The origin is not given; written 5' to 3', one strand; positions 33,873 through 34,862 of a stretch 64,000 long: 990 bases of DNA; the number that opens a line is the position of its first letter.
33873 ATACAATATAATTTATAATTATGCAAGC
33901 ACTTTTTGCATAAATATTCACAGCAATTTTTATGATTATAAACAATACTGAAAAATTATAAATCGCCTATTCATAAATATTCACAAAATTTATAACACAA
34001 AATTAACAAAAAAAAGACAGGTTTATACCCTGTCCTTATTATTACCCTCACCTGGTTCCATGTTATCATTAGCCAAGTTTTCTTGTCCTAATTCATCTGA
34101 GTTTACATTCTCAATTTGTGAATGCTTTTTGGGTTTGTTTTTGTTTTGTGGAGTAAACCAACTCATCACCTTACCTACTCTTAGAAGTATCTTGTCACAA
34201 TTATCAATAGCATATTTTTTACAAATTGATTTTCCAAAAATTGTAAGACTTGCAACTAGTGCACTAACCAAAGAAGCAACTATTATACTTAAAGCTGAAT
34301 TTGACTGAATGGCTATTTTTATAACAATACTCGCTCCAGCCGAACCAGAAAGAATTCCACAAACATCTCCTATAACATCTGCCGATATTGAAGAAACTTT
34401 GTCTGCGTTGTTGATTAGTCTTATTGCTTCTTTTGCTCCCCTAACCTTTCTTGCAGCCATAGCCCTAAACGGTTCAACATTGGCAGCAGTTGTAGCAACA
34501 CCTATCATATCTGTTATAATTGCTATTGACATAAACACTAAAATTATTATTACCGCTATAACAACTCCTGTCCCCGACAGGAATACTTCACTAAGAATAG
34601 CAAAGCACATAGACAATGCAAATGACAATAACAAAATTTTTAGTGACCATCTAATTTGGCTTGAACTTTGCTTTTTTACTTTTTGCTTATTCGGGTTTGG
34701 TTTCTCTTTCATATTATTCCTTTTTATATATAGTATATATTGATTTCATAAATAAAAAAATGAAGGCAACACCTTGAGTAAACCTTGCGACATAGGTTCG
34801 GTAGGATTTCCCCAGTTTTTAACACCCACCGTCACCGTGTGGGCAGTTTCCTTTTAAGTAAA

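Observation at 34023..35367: Probable OLE RNA plus OapA membrane partner between xseB and argR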

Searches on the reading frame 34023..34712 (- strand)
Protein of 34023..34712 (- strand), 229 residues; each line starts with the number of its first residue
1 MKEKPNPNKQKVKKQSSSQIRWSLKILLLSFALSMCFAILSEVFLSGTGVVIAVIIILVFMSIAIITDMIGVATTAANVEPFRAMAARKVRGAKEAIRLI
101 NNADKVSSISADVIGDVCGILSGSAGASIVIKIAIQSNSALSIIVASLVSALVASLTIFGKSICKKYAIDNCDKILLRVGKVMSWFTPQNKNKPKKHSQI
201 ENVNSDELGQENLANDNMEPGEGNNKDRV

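Call 4: search_protein_families(library=pfam, proteins=[window:34023-34712:-], max_evalue=0.01)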
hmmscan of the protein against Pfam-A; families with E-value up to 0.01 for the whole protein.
window:34023-34712:- (229 aa): 2 families
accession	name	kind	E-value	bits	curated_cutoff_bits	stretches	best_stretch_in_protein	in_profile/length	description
PF01595.25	CNNM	-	0.00036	20.7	28.4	1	61-186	7-127/181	Cyclin M transmembrane N-terminal domain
PF19762.4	DUF6249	-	0.0054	17.1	33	0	3-65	40-96/104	Domain of unknown function (DUF6249)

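Call 5: search_protein_families(library=ncbifam, proteins=[window:34023-34712:-], max_evalue=0.01)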
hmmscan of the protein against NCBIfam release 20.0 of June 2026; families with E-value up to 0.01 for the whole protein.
window:34023-34712:- (229 aa): 1 family
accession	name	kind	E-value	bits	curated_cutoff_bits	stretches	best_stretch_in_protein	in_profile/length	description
TIGR01218.1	Gpos_tandem_5TM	subfamily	0.00047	20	35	0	6-76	131-201/208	tandem five-TM protein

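Call 7: find_homologous_proteins(query=window:34023-34712:-, max_evalue=0.00001)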
Query window:34023-34712:- (229 aa): 530 proteins with E <= 0.00001 among 1609 candidates; the best 120 are listed.
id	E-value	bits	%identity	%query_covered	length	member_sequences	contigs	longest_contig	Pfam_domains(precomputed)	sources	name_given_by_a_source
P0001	1.3e-137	474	100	100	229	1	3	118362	-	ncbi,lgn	-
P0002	1.2e-102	360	86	83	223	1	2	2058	PF01595.26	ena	-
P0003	2.5e-99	349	79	93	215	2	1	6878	PF01595.26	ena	-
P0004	9.4e-99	347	82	87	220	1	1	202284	PF01595.26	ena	-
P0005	5.5e-96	338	82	87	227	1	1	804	PF01595.26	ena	-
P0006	5.8e-88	312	70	95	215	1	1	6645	PF01595.26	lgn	-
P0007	1.8e-87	310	65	100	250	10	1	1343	PF01595.26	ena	-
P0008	2.0e-87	310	68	97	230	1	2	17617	-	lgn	-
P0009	4.9e-85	302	65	97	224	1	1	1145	PF01595.26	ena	-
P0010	1.2e-84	301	64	97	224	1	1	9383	PF01595.26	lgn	-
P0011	1.4e-84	301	75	78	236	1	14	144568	PF01595.26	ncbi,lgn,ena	-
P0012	1.8e-84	301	64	97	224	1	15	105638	PF01595.26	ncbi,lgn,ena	-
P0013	2.5e-84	300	65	94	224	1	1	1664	PF01595.26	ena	-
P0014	3.2e-84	300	64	97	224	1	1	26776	PF01595.26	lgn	-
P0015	4.4e-84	299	72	83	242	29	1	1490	PF01595.26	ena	-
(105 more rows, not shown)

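Call 12: find_encoding_contigs(protein=P0001, flank=10000, max_places=4)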
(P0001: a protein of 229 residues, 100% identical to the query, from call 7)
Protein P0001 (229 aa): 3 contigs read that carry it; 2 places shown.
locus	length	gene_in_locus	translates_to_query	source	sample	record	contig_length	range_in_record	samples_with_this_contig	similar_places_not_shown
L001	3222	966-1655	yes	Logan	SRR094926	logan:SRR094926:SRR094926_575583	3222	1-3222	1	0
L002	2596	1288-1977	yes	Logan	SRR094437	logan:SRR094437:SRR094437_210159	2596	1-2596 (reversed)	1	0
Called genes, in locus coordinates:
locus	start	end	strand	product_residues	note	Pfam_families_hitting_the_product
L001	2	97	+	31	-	?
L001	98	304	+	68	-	PF02609:Exonuc_VII_S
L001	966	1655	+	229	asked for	-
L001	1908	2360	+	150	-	PF01316:Arg_repressor, PF02863:Arg_repressor_C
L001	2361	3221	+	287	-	?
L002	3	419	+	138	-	?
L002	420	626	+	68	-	PF02609:Exonuc_VII_S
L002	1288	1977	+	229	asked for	-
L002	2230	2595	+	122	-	?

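Call 14: find_related_loci(query=A1, collection=genome_contigs, flank=8000)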
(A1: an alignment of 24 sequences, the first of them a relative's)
Query A1 (229 aa) in genome_contigs; peptide patterns used: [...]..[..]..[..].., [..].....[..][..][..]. (x = any residue, [..] = any of these).
600 stretches matched a pattern (row limit reached: there are more); 595 encode a relative of the query (tblastn E <= 1e-3); the best 80 are kept; 80 distinct loci.
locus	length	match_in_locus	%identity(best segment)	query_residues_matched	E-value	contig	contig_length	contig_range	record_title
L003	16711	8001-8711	63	1-227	2e-88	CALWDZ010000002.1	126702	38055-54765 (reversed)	MAG: uncultured Clostridia bacterium isolate BRZ_KC__bin26 genome assembly, contig: BRZ_KC__NODE_152_length_126702_cov_9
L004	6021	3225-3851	67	1-207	1e-86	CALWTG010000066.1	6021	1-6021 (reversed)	MAG: uncultured Clostridia bacterium isolate BRZ_AD__bin10 genome assembly, contig: BRZ_AD__NODE_11080_length_6021_cov_3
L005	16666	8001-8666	64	12-228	9e-83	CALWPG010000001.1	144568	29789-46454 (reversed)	MAG: uncultured Clostridia bacterium isolate BRZ_FI__bin11 genome assembly, contig: BRZ_FI__NODE_119_length_144568_cov_5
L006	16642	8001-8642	63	4-213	2e-79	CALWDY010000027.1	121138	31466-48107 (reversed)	MAG: uncultured Clostridia bacterium isolate E03__bin344 genome assembly, contig: E03__k127_6103689, whole genome shotgu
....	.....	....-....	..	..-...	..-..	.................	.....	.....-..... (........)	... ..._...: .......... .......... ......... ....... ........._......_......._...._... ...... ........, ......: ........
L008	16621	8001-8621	51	21-216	3e-58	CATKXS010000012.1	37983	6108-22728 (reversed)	MAG TPA_asm: uncultured Clostridia bacterium isolate MGG03635_1680015435 genome assembly, contig: ERR2844015_3701, whole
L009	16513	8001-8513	60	22-191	6e-57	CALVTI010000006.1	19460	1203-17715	MAG: uncultured Clostridia bacterium isolate E01__bin27 genome assembly, contig: E01__k127_2263907, whole genome shotgun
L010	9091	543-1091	57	8-189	2e-55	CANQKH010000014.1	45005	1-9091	MAG: uncultured Clostridia bacterium isolate Lapin-030__bin96 genome assembly, contig: Lapin-030__NODE_1190_length_45005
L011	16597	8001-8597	49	1-192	2e-53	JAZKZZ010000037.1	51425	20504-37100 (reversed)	MAG: Bacilli bacterium isolate T1900045082_TC20190076.MAGScoT_cleanbin_000019 SGB_4666_k141_2656115, whole genome shotgu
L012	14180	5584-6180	47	2-203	3e-53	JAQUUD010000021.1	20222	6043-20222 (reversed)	MAG: Clostridia bacterium isolate STD2_135 NODE_9700_length_20222_cov_5.708534_Sandtown_D2, whole genome shotgun sequenc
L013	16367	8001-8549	53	8-187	4e-53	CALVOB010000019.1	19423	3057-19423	MAG: uncultured Clostridia bacterium isolate E14__bin321 genome assembly, contig: E14__k127_4333920, whole genome shotgu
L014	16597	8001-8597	50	22-207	2e-52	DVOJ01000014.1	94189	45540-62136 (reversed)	MAG TPA_asm: Candidatus Caccopulliclostridium gallistercoris isolate CHK186-9395 CHK186__C184419_L94189_ERR3414581, whol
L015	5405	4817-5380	52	1-193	7e-52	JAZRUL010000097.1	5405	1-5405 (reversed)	MAG: Candidatus Onthoplasma sp. isolate T1900045336_YK20190025.MAGScoT_cleanbin_000089 SGB_6613_k141_3318791, whole geno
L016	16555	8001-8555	47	1-189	2e-50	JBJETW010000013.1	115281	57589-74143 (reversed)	MAG: Candidatus Onthoplasma sp. isolate PUUB17_bin.020 NODE_74_length_115281_cov_9.917441, whole genome shotgun sequence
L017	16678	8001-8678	46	1-219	7e-49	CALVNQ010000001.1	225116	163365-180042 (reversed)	MAG: uncultured Clostridia bacterium isolate BRZ_BV__bin76 genome assembly, contig: BRZ_BV__NODE_51_length_225116_cov_11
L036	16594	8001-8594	41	2-199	5e-41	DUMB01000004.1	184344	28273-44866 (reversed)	MAG TPA_asm: Clostridiaceae bacterium isolate AS04akNAM_34 5064_AS04, whole genome shotgun sequence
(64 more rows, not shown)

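Call 20: search_protein_families(library=pfam, proteins=[L036:6022-6921:+, L036:8677-10551:+, L036:10567-11373:+, L036:11850-12734:+, L036:7965-8651:+], max_evalue=0.001)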
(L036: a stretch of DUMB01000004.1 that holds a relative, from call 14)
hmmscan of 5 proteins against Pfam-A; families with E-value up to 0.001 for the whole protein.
L036:6022-6921:+ (299 aa): 1 family
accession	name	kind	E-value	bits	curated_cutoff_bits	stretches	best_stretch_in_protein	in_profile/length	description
PF00348.22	polyprenyl_synt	-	2.2e-59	201.2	27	1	33-265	2-225/251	Polyprenyl synthetase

L036:8677-10551:+ (624 aa): 7 families
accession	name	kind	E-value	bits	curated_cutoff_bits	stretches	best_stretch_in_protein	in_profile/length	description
PF13292.11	DXP_synthase_N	-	3e-124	414.2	21.2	1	5-280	1-274/274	1-deoxy-D-xylulose-5-phosphate synthase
PF02779.29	Transket_pyr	-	7.4e-47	159.7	27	1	316-476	4-171/174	Transketolase, pyrimidine binding domain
PF02780.25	Transketolase_C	-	4.1e-33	114.4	25.9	1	490-611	1-124/124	Transketolase, C-terminal domain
PF00456.26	Transketolase_N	-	1.4e-07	31.2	22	1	23-184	3-192/334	Transketolase, thiamine diphosphate binding domain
PF02775.26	TPP_enzyme_C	-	9.6e-06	25.9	21.9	1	113-182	26-90/151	Thiamine pyrophosphate enzyme, C-terminal TPP binding domain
PF00676.26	E1_dh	-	0.00031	20.3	22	1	116-180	104-166/300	Dehydrogenase E1 component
PF22613.1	Transketolase_C_1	-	0.00076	20.1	27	0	498-537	11-50/113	Transketolase-like TK C-terminal domain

L036:10567-11373:+ (268 aa): 3 families
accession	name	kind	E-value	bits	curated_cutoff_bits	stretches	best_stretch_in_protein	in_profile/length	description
PF01728.25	FtsJ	-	1.4e-45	155.9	24.1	1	60-241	1-179/181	FtsJ-like methyltransferase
PF01479.30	S4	-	3.1e-11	43.2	22.8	1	4-51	1-48/48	S4 domain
PF22421.1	SYY_C-terminal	-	5.6e-06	26.6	27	1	3-52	18-67/83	Tyrosine--tRNA ligase SYY-like C-terminal domain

L036:11850-12734:+ (294 aa): 2 families
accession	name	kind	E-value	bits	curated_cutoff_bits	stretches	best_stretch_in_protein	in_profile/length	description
PF20143.4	NAD_kinase_C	-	1.3e-34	119.1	23.7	1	141-268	1-126/126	ATP-NAD kinase C-terminal domain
PF01513.26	NAD_kinase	-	1.3e-16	61.5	25.5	1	55-116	69-130/130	ATP-NAD kinase N-terminal domain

L036:7965-8651:+ (228 aa): 1 family
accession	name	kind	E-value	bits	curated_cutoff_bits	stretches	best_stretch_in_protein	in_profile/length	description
PF01595.25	CNNM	-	0.00042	20.5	28.4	1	67-195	4-127/181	Cyclin M transmembrane N-terminal domain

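Call 31: list_cluster_members(proteins=[P0001, P0004, P0011])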
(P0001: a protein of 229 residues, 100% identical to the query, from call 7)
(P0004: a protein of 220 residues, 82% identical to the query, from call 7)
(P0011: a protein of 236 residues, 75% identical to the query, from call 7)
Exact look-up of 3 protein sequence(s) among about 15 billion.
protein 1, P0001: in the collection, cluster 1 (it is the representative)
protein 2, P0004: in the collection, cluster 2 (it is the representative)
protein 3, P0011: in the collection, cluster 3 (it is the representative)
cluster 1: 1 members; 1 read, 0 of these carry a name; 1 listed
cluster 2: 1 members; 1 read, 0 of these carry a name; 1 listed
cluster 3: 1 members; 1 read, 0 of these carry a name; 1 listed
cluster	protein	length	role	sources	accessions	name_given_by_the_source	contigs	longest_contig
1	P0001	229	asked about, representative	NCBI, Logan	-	-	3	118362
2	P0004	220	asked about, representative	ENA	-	-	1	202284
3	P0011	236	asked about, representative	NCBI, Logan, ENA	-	-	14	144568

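Call 47: search_solved_structures(query=A3, max_evalue=1, show_alignments=1)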
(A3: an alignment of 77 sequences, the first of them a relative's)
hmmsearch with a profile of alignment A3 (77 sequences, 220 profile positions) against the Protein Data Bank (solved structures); distinct sequences matched with E-value up to 1: 0.

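Call 49: predict_structure(alignment_id=A3)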
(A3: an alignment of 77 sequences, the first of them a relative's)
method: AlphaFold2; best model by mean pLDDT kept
length: 229 residues; sequences in the alignment: 77
mean_pLDDT: 72.4   pTM: 0.59
mean pLDDT of the five models: 72.4, 69.5, 69.4, 66.0, 65.0
residues with pLDDT >= 90: 7; 70-90: 159; 50-70: 19; < 50: 44
segments of 3 or more residues with pLDDT < 50: 1-3, 192-229
pLDDT, mean of each block of 10 residues (from residue 1): 49 60 78 79 74 85 89 89 89 88 87 82 79 77 81 86 85 88 75 41 34 34 35
secondary structure, 60 per line:
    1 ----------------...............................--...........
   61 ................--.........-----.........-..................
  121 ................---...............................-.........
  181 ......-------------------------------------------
elements in order: H17-47 H50-76 H79-87 H93-101 H103-136 H140-170 H172-186

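Call 52: fold_search(model_id=the predicted structure, library=pdb)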
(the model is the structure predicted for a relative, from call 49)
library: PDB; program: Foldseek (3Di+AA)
matches with E <= 10: 122; with E <= 0.001: 0
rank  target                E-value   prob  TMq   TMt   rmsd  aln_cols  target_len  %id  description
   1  7m1t_A                4.6e-03  1.00  0.46  0.34   3.5       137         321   20  Crystal structure of an archaeal CNNM, MtCorB, with C-terminal deletion in complex with Mg2+-ATP (released 2021-06-16)
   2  7m1t_B                5.1e-03  1.00  0.38  0.29   6.8       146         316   16  Crystal structure of an archaeal CNNM, MtCorB, with C-terminal deletion in complex with Mg2+-ATP (released 2021-06-16)
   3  7m1u_B                4.7e-02  1.00  0.45  0.35   3.5       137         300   18  Crystal structure of an archaeal CNNM, MtCorB, R235L mutant with C-terminal deletion (released 2021-06-16)
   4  7m1u_A                5.2e-02  1.00  0.46  0.35   3.5       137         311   20  Crystal structure of an archaeal CNNM, MtCorB, R235L mutant with C-terminal deletion (released 2021-06-16)
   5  7cff                  3.5e-01  0.99  0.41  0.57   4.1       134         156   13  Structure of the thermostabilized transmembrane domain of the bacterial CNNM/CorC family Mg2+ transporter in complex wit (released 2021-02-24)
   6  7cfg                  5.0e-01  0.99  0.41  0.57   4.2       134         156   13  Structure of the transmembrane domain of the bacterial CNNM/CorC family Mg2+ transporter in complex with Mg2+ (released 2021-02-24)
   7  9ryf_A                7.4e-01  0.47  0.30  0.14  13.7       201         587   10  Heterodimeric ABC exporter TmrAB (wild type) in ATP-bound outward-facing occluded conformation in the absence of Mg2+ (released 2026-04-08)
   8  8vox_A                9.0e-01  0.30  0.27  0.13  14.0       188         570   12  Cryo-EM structure of the ABC transporter PCAT1 cysteine-free core bound with MgADP (released 2024-10-30)
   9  8vpa_A                1.1e+00  0.20  0.24  0.12  14.9       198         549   13  Cryo-EM structure of the ABC transporter PCAT1 bound with ADP (released 2024-10-30)
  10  3b5y_A                1.2e+00  0.35  0.30  0.14  13.9       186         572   19  Crystal Structure of MsbA from Salmonella typhimurium with AMPPNP (released 2007-12-04)
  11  8voz_A                1.3e+00  0.18  0.24  0.12  14.3       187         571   12  Cryo-EM structure of the ABC transporter PCAT1 cysteine-free core bound with MgADP and substrate (released 2024-10-30)
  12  8tso_A                1.3e+00  0.14  0.20  0.12  13.8       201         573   14  KDL bound, nucleotide-free MsbA in open, outward-facing conformation (released 2024-06-19)
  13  1few                  1.3e+00  0.30  0.28  0.34  13.6       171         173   10  CRYSTAL STRUCTURE OF SMAC/DIABLO (released 2000-09-13)
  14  6rai_A                1.5e+00  0.16  0.23  0.11  14.4       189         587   12  Heterodimeric ABC exporter TmrAB in ATP-bound outward-facing occluded conformation (released 2019-07-31)
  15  9n63_A                1.5e+00  0.12  0.21  0.11  15.2       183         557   14  Transporter associated with antigen processing (TAP) EQ mutant bound to ATP in the outward-facing open state (released 2025-09-03)
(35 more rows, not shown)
